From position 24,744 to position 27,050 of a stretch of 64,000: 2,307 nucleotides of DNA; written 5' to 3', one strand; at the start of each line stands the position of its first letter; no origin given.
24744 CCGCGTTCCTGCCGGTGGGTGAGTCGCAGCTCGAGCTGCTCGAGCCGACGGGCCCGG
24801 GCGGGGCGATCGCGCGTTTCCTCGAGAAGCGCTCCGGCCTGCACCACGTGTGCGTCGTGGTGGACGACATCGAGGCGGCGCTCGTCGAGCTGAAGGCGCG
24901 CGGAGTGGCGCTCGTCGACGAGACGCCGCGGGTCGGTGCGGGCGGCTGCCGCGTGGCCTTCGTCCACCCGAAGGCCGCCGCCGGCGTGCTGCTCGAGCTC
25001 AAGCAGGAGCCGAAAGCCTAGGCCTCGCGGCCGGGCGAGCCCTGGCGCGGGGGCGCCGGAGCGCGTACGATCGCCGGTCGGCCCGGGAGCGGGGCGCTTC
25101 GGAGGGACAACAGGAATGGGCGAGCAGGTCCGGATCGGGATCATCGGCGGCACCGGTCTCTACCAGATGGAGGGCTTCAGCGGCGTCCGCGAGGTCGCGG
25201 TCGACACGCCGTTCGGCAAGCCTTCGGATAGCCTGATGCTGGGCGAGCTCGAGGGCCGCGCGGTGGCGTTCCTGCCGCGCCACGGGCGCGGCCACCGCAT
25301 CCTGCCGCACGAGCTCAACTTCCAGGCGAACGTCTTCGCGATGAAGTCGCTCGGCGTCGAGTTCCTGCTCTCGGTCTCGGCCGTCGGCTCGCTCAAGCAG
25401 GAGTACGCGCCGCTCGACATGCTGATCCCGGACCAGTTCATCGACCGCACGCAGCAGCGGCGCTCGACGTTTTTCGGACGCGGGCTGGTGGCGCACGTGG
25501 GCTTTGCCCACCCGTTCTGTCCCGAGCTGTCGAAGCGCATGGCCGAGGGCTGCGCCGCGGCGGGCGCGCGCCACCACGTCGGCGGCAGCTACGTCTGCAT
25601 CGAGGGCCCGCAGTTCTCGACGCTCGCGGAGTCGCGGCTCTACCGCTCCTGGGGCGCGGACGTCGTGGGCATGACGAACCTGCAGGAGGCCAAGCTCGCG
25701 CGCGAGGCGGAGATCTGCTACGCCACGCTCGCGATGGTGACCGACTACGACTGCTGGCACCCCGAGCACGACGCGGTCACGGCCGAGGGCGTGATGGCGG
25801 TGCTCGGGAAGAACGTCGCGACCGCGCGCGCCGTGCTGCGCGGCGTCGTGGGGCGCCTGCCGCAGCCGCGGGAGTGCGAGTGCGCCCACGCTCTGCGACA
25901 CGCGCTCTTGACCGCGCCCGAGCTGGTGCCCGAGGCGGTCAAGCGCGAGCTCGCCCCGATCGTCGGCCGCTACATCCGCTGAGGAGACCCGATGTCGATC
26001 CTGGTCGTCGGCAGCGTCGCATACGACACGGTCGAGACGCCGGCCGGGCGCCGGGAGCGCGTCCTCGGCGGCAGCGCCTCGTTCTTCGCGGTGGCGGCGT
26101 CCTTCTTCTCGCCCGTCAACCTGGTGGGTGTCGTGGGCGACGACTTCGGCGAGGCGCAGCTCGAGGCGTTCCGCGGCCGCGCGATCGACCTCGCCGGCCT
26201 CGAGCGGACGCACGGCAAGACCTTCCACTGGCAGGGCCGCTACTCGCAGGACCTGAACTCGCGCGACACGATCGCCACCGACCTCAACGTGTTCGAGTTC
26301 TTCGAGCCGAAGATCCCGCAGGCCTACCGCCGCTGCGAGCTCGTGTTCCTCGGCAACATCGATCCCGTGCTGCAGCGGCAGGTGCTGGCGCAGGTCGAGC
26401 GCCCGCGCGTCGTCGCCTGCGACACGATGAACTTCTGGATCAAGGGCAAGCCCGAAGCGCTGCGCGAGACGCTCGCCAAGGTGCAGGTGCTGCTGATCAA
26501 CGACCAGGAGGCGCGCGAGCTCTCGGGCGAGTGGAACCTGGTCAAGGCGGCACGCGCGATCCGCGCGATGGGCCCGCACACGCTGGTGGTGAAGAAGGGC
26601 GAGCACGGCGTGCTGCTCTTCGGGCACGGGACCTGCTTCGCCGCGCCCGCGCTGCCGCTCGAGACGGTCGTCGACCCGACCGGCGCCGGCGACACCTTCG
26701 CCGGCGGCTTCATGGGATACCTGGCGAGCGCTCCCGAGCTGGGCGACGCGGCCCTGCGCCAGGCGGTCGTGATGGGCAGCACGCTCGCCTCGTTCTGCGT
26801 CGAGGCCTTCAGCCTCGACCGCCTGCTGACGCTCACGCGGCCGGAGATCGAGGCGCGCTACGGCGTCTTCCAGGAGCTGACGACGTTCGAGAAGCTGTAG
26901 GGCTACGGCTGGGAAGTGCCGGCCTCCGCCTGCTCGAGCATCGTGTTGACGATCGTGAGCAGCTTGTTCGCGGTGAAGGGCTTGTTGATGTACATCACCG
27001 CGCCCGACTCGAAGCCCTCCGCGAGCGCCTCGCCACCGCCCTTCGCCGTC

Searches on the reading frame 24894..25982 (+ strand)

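Call 69: search_protein_families(library=pfam, proteins=[window:24894-25982:+], max_evalue=0.00001)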
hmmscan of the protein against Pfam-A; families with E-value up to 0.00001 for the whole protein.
window:24894-25982:+ (362 aa): 1 family
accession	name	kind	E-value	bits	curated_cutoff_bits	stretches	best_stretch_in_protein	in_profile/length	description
PF01048.26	PNP_UDP_1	-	6.3e-42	144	25.1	1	80-319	1-232/233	Phosphorylase superfamily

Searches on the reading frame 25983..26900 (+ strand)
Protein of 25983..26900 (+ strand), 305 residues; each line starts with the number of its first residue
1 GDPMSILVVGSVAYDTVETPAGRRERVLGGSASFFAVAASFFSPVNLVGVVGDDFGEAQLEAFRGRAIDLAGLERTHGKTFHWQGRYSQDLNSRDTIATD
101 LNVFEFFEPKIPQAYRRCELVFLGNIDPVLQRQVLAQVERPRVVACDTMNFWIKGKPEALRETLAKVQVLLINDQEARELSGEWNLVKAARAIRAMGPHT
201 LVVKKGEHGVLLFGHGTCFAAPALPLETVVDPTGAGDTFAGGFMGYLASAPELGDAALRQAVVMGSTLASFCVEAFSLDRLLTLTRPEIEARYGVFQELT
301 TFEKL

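Call 69: search_protein_families(library=pfam, proteins=[window:25983-26900:+], max_evalue=0.00001)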
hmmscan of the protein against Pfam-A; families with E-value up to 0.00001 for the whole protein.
window:25983-26900:+ (305 aa): 1 family
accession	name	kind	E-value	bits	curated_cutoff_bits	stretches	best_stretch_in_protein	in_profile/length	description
PF00294.29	PfkB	-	2.4e-29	103.1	25.8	1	6-276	4-293/302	pfkB family carbohydrate kinase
